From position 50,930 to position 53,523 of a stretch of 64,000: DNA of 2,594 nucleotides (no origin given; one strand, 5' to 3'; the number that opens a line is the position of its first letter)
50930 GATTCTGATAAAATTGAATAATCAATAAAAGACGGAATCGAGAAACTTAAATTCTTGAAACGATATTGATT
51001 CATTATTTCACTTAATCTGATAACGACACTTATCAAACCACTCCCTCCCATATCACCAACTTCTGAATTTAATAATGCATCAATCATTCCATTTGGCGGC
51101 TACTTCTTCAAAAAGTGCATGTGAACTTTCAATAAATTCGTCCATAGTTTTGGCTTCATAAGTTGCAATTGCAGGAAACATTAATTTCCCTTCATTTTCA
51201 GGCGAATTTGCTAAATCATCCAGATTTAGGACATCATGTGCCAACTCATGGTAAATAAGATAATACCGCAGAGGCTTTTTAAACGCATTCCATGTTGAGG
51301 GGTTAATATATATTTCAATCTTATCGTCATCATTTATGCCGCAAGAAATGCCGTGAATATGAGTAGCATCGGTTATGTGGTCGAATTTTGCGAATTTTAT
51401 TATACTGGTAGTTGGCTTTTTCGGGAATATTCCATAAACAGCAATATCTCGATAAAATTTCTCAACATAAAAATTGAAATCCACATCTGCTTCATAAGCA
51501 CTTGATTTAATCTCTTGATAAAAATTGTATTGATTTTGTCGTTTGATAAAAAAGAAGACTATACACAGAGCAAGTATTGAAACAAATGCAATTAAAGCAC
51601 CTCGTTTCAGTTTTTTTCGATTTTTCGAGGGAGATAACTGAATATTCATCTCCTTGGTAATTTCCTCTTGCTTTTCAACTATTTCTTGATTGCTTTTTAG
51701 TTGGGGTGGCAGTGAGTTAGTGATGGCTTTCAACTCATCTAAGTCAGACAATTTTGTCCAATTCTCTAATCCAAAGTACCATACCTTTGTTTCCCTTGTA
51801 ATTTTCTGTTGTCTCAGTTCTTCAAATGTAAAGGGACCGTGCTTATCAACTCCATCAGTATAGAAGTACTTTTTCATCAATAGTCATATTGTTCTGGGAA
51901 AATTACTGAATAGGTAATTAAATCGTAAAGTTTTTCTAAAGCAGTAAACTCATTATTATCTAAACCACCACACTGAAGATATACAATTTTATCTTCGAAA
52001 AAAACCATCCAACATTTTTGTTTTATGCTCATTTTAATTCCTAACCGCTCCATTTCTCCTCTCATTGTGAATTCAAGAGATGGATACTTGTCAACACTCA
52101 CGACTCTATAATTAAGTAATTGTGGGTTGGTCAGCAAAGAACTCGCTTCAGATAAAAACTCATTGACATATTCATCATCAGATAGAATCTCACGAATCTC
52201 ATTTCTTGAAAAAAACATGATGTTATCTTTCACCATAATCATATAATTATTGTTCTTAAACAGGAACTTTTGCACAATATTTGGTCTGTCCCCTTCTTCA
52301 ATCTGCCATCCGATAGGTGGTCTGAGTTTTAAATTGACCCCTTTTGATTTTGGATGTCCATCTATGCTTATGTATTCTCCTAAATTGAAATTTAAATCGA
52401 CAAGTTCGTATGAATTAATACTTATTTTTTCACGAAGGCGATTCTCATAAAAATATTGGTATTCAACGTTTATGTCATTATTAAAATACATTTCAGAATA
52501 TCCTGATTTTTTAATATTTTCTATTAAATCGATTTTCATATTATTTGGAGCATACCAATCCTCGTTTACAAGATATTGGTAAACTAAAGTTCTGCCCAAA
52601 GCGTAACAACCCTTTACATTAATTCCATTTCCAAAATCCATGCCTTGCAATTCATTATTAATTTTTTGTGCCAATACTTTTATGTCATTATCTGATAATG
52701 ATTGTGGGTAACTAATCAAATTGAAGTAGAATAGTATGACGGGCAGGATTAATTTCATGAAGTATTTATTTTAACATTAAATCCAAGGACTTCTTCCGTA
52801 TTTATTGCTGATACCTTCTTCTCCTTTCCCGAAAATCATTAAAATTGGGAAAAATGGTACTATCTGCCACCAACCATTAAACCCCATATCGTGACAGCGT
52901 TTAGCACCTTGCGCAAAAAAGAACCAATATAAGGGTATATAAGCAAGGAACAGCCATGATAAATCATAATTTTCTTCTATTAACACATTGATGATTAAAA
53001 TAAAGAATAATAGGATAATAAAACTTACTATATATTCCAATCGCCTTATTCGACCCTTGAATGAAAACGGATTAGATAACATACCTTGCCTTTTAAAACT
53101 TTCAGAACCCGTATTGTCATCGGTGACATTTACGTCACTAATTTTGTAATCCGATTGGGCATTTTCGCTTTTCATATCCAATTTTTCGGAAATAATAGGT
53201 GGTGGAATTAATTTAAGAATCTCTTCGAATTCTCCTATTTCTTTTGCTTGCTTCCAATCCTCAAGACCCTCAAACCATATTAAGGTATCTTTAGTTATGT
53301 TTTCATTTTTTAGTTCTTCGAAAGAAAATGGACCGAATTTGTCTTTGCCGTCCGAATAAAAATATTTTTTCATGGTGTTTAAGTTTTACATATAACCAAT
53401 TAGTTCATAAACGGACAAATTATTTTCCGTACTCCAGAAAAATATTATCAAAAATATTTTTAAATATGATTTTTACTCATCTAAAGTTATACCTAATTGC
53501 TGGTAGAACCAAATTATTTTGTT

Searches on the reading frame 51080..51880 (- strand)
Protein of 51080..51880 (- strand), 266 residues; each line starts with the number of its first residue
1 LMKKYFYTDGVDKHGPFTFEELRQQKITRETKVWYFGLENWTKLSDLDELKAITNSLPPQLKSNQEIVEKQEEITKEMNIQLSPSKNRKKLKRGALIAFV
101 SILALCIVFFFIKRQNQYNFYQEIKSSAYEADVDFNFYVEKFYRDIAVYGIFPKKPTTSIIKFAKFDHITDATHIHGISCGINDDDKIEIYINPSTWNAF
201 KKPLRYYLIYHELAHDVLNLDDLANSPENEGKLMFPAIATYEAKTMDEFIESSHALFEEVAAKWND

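Call 58: search_protein_families(library=pfam, proteins=[window:51080-51880:-], max_evalue=0.001)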
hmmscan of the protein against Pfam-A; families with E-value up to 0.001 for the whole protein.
window:51080-51880:- (266 aa): 1 family
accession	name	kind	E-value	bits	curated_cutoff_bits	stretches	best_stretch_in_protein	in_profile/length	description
PF14237.11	GYF_2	-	1.1e-13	51.2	25.8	1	5-50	1-50/50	GYF domain 2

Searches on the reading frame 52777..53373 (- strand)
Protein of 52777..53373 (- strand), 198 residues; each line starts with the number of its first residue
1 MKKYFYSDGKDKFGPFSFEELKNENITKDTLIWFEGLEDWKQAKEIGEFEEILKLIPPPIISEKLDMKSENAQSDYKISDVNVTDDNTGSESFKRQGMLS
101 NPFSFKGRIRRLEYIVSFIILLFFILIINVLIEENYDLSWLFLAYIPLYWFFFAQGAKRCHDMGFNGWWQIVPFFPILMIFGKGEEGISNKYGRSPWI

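Call 58: search_protein_families(library=pfam, proteins=[window:52777-53373:-], max_evalue=0.001)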
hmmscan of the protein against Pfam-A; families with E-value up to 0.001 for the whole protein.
window:52777-53373:- (198 aa): 2 families
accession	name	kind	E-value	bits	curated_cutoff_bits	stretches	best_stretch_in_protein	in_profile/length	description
PF14237.11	GYF_2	-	3.4e-14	52.8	25.8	1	4-49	1-50/50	GYF domain 2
PF05656.20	DUF805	-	4e-13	50.2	25.7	1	103-193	2-110/111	Protein of unknown function (DUF805)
